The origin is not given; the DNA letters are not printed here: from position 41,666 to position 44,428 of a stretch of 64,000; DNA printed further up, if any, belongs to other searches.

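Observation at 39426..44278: DsbD followed by a flavoprotein fused to a NapH-like membrane polyferredoxin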

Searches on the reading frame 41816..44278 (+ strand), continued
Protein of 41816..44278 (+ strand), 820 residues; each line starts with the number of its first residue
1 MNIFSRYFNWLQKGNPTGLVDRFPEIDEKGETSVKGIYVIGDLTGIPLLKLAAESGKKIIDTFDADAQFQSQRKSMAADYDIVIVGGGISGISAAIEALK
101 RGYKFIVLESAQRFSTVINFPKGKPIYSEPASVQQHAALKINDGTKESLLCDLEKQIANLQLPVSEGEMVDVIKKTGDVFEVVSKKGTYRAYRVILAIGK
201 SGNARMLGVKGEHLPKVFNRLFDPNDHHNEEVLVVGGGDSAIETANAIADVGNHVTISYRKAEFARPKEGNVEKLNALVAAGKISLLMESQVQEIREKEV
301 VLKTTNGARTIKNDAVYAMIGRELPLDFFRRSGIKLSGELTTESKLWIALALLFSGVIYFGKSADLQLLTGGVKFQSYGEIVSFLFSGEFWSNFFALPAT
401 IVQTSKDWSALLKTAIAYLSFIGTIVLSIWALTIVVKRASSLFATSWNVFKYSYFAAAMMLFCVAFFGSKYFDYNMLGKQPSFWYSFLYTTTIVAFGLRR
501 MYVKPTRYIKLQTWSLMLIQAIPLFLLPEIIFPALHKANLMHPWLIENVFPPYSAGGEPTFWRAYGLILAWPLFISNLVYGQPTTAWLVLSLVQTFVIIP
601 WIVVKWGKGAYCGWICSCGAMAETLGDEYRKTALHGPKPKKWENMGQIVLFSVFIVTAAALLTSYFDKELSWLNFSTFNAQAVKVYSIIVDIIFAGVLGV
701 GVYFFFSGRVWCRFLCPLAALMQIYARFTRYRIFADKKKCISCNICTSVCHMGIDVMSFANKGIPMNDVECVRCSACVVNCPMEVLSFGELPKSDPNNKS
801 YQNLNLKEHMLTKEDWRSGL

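Call 15: search_protein_families(library=ncbifam, proteins=[L007:12463-13833:+, L007:13835-14596:+, L007:14606-14938:+, L007:14961-15974:+, L007:15917-16666:+], max_evalue=0.00001)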
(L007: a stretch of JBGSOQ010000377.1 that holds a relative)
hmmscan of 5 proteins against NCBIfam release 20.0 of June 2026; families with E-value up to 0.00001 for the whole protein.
L007:12463-13833:+ (456 aa): 6 families
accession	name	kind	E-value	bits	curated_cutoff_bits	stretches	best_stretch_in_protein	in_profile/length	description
TIGR04283.1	glyco_like_mftF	equivalog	2.5e-61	207.1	182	1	16-232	2-221/221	TIGR04283 family arsenosugar biosynthesis glycosyltransferase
TIGR04282.1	glyco_like_cofC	hypoth_equivalog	5.6e-58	195.8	134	1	244-432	1-189/189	TIGR04282 family arsenosugar biosynthesis glycosyltransferase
NF010496.0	PRK13915.1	equivalog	2.1e-11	43.5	262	1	14-103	32-134/307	glucosyl-3-phosphoglycerate synthase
TIGR04182.1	glyco_TIGR04182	equivalog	5.8e-11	42.3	325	1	16-113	3-101/293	S-layer glycoprotein N-glycosyltransferase AglJ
TIGR03965.1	mycofact_glyco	equivalog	1.1e-07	31.1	280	0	16-96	77-165/467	mycofactocin biosynthesis glycosyltransferase MftF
TIGR03937.1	PgaC_IcaA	equivalog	2e-07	30.3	422.3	1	15-114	47-154/407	poly-beta-1,6-N-acetyl-D-glucosamine synthase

L007:13835-14596:+ (253 aa): 0 families

L007:14606-14938:+ (110 aa): 3 families
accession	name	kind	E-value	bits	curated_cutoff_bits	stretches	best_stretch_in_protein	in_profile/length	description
TIGR04169.1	perox_w_seleSAM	hypoth_equivalog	4.1e-48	162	120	1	2-107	2-106/109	arsenosugar biosynthesis-associated peroxidase-like protein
TIGR00778.1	ahpD_dom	domain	1.1e-08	34.5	27.8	1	38-88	1-51/51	alkylhydroperoxidase AhpD family core domain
TIGR01926.1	peroxid_rel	subfamily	1.4e-07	31.5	81.8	1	17-78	37-99/178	peroxidase-related enzyme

L007:14961-15974:+ (337 aa): 15 families
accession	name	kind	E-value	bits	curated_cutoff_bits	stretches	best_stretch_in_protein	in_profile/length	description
TIGR04167.1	rSAM_SeCys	equivalog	2.9e-128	427.4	300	1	30-335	5-303/303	arsenosugar biosynthesis radical SAM (seleno)protein ArsS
NF047865.1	rSAM_PapB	equivalog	3.5e-10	39.6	340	1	32-177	2-151/330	PapB family radical SAM/SPASM ranthipeptide maturase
TIGR04078.1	rSAM_yydG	equivalog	9.6e-10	38.4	300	1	33-114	1-83/309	YydG family radical SAM peptide epimerase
TIGR04082.1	rSAM_for_selen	equivalog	4.7e-09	35.5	350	1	11-259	178-400/516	thio(seleno)oxazole modification radical SAM maturase SbtM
TIGR03978.1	rSAM_paired_1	equivalog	6e-09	35.2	370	1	37-178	87-230/466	His-Xaa-Ser system radical SAM maturase HxsB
TIGR02668.1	moaA_archaeal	equivalog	6.4e-09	35.2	325.25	1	32-107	9-84/303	GTP 3',8-cyclase MoaA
NF050035.1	rSAM_WgK_link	exception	6.5e-09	35.3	650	1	35-176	11-144/367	radical SAM/SPASM peptide maturase WgkB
TIGR04317.1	W_rSAM_matur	equivalog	7.1e-09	35.2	380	1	32-116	3-88/349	tungsten cofactor oxidoreductase radical SAM maturase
NF050038.1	rSAM_RiPP_GggB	equivalog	1.2e-08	34.4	650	1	31-182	40-187/398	streptosactin maturase GggB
NF001199.0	PRK00164.2-1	equivalog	3.2e-08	33.1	231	1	31-106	10-85/308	GTP 3',8-cyclase MoaA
TIGR02666.1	moaA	equivalog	2.4e-07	30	284.05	1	31-109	8-89/336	GTP 3',8-cyclase MoaA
NF012164.0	AlbA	equivalog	1.1e-06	27.4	850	1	21-179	102-251/442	subtilosin maturase AlbA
TIGR03962.1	mycofact_rSAM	equivalog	1.2e-06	27.9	265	1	35-181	14-150/339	mycofactocin radical SAM maturase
NF045646.2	rSAM_Se_TrsS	equivalog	1.7e-06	26.9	490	1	36-108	89-161/441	radical SAM (seleno)protein TrsS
TIGR04133.1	rSAM_w_lipo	hypoth_equivalog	9.2e-06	24.8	425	0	16-107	9-101/350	TIGR04133 family radical SAM/SPASM protein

L007:15917-16666:+ (249 aa): 10 families
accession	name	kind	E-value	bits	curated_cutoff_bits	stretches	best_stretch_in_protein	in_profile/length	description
TIGR04182.1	glyco_TIGR04182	equivalog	1.4e-34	119.9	325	1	25-224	2-199/293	S-layer glycoprotein N-glycosyltransferase AglJ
NF041391.1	DPhHxTase_Halo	equivalog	8.2e-18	64.2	375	1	31-231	3-198/213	dolichyl-phosphate hexose transferase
NF058614.1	PPMAGASynPpgS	equivalog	1.1e-15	57.7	370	1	26-146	3-125/226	polyprenyl-phospho-N-acetylgalactosaminyl synthase PpgS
NF010496.0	PRK13915.1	equivalog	2.2e-14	53.2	262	1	21-132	29-153/307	glucosyl-3-phosphoglycerate synthase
TIGR04283.1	glyco_like_mftF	equivalog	6.8e-11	42.2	182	1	26-116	2-90/221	TIGR04283 family arsenosugar biosynthesis glycosyltransferase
NF007986.1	PRK10714.1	equivalog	8.5e-08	31.6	529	1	23-141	6-131/316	undecaprenyl-phosphate 4-deoxy-4-formamido-L-arabinose transferase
TIGR03937.1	PgaC_IcaA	equivalog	9.6e-08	31.4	422.3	1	10-132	31-161/407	poly-beta-1,6-N-acetyl-D-glucosamine synthase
TIGR03965.1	mycofact_glyco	equivalog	9.8e-07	28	280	1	23-141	74-197/467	mycofactocin biosynthesis glycosyltransferase MftF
NF041865.1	EpsU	equivalog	2e-06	27.1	700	1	22-110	38-135/394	exopolysaccharide biosynthesis GT2 family glycosyltransferase EpsU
NF038302.1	EPS_HpsE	equivalog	6.7e-06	25.3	300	1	25-109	3-98/307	hormogonium polysaccharide biosynthesis glycosyltransferase HpsE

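Call 21: search_solved_structures(query=window:41816-44278:+, max_evalue=0.001, show_alignments=2)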
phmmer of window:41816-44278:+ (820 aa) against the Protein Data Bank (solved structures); distinct sequences matched with E-value up to 0.001: 60.
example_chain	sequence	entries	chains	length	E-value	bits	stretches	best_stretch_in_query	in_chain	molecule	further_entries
7a7b_A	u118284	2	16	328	3e-28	101.7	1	81-337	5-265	YpdA family putative bacillithiol disulfide reductase Bdr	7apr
7a76_A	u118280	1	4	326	2.7e-25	91.9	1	82-367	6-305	THIOREDOXIN REDUCTASE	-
2zbw_A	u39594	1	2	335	3.2e-13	52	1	76-299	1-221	Thioredoxin reductase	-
3cty_A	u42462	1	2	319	8.4e-12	47.3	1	76-337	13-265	Thioredoxin reductase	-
5uth_A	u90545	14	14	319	4.9e-10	41.4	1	78-296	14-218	Thioredoxin reductase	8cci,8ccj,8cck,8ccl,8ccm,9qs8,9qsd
3f8p_A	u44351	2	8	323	6.8e-10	40.9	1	150-337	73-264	Thioredoxin reductase (TrxB-3)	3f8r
3f8d_A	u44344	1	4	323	9e-10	40.5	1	150-337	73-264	Thioredoxin reductase (TrxB-3)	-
2q7v_A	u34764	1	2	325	9.2e-10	40.5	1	77-354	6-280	Thioredoxin reductase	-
8c16_A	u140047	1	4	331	1e-09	40.4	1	80-276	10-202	Ferredoxin--NADP reductase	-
6gas_A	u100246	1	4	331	1e-09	40.4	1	80-276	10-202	Ferredoxin--NADP reductase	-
5ygq_A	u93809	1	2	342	7.9e-09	37.4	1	80-329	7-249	Ferredoxin--NADP reductase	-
5twb_A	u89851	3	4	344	4.7e-08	34.9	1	81-316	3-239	Ferredoxin--NADP reductase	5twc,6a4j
5uwy_A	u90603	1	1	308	7.2e-08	34.2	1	79-301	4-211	Thioredoxin reductase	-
3lzw_A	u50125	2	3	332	1.1e-07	33.7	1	79-307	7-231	Ferredoxin--NADP reductase 2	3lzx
3r9u_A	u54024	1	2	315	1.3e-07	33.4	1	79-297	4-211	Thioredoxin reductase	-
3ab1_A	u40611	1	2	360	3.5e-07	32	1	81-355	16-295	Ferredoxin--NADP reductase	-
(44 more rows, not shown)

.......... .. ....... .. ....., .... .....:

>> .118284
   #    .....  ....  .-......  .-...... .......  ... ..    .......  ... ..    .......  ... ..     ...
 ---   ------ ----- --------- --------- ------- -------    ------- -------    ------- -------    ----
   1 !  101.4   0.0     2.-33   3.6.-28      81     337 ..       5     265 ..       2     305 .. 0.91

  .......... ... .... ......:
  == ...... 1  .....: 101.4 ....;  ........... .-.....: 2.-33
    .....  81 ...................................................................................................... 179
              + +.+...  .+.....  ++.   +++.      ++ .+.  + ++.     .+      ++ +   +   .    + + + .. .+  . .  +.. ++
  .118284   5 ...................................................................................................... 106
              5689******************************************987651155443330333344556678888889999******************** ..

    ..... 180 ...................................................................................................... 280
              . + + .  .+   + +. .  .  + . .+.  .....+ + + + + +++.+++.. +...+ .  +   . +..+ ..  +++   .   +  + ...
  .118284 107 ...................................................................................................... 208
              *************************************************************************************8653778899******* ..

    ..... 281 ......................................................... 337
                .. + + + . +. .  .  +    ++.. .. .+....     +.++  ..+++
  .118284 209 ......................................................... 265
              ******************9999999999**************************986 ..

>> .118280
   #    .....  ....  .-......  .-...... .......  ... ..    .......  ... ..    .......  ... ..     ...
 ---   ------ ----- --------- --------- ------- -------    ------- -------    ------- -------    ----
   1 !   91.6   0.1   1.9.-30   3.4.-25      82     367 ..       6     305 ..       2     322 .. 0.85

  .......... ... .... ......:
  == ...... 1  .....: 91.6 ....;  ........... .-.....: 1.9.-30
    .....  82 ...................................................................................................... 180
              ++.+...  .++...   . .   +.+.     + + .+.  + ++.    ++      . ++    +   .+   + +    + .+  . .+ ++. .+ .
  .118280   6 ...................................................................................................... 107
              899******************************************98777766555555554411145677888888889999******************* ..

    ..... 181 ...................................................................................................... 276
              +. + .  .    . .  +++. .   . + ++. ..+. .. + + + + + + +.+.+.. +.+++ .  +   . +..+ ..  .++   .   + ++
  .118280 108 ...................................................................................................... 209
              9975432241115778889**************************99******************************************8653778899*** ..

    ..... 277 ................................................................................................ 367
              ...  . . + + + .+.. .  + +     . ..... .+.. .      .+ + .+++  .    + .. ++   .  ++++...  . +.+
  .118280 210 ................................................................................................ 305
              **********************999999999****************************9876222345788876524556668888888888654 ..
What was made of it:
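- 42044..42838 (+): aa 77-341: FAD and NAD(P)H Rossmann domains of YpdA/TrxR type. Motifs are GGGISG (86-91) and GGGDSA (236-241). SYRK...R (258-266) is the likely 2'-phosphate site. There is no redox-active Cys. The Bdr Cys in GGGPCG is Ser here (call 21).
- Checked: Glutathione reductase chains align query aa 23-61 to their residues 297-336, the region that holds the GD motif (call 21).
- The SYRK..R motif aligns with the NADPH-binding strand of Bdr (call 21).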

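Call 36: predict_structure(alignment_id=A1)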
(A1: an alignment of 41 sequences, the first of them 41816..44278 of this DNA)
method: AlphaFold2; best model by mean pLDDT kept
length: 820 residues; sequences in the alignment: 41
mean_pLDDT: 69.5   pTM: 0.60
mean pLDDT of the five models: 69.5, 68.2, 65.5, 63.3, 61.4
residues with pLDDT >= 90: 92; 70-90: 361; 50-70: 239; < 50: 128
segments of 3 or more residues with pLDDT < 50: 1-4, 11-21, 43-47, 668-679, 716-791, 816-820
pLDDT, mean of each block of 10 residues (from residue 1): 50 45 68 87 56 88 91 86 91 94 92 76 65 82 85 92 87 89 91 85 61 75 70 76 75 83 65 82 89 90 88 83 69 76 79 76 66 78 83 78 71 78 83 71 64 80 80 80 83 85 68 79 84 88 83 64 68 52 71 71 59 56 62 60 65 59 52 45 52 56 53 50 43 34 31 30 28 27 31 54 54 45
secondary structure, 60 per line:
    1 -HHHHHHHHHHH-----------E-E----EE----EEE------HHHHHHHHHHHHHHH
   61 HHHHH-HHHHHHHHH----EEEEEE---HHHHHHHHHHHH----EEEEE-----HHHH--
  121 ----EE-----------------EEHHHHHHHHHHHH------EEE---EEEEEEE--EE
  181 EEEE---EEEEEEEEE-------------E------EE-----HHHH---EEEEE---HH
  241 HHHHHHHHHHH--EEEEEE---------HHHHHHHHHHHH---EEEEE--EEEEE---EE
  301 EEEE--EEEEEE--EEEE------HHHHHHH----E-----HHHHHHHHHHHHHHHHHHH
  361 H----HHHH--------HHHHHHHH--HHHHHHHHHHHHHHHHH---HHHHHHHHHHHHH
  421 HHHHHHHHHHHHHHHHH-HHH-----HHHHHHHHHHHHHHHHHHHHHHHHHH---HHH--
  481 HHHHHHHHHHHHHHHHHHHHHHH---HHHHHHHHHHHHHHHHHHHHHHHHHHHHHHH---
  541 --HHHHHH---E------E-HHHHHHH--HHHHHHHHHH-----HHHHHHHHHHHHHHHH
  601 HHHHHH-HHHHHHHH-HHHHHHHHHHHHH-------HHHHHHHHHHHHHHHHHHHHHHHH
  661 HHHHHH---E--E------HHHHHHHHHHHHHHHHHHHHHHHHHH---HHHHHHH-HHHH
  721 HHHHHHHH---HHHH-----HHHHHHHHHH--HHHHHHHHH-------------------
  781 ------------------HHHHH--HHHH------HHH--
elements in order (helices of 4 or more, strands of 3 or more residues): H2-12 E37-39 H46-65 H67-75 E80-85 H89-100 E105-109 H115-118 H146-157 E164-166 E170-176 E179-184 E188-196 H224-227 E231-235 H239-251 E254-259 H269-280 E284-288 E291-295 E299-304 E307-312 E315-318 H325-331 H342-361 H366-369 H378-385 H388-404 H408-437 H447-472 H481-503 H507-537 H543-548 H561-567 H570-579 H585-606 H608-615 H617-629 H637-666 H680-705 H709-715 H717-728 H732-735 H741-750 H753-761 H799-803 H806-809
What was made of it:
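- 41816..42043 (+): aa 1-76: the transposed C-terminal piece of the FAD domain. It forms a beta-strand, the GD motif (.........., aa 36-45) and a helix, placed before the first Rossmann motif. The AF2 model has a strand at 37-39 and a helix at 46-65, with pLDDT about 87-91 (call 36).
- The AF2 model is poor in the Fe-S region (pLDDT below 50), so distances between cofactors are unknown (call 36).
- Tried and rejected: Only its secondary structure and pLDDT support the packing (call 36).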
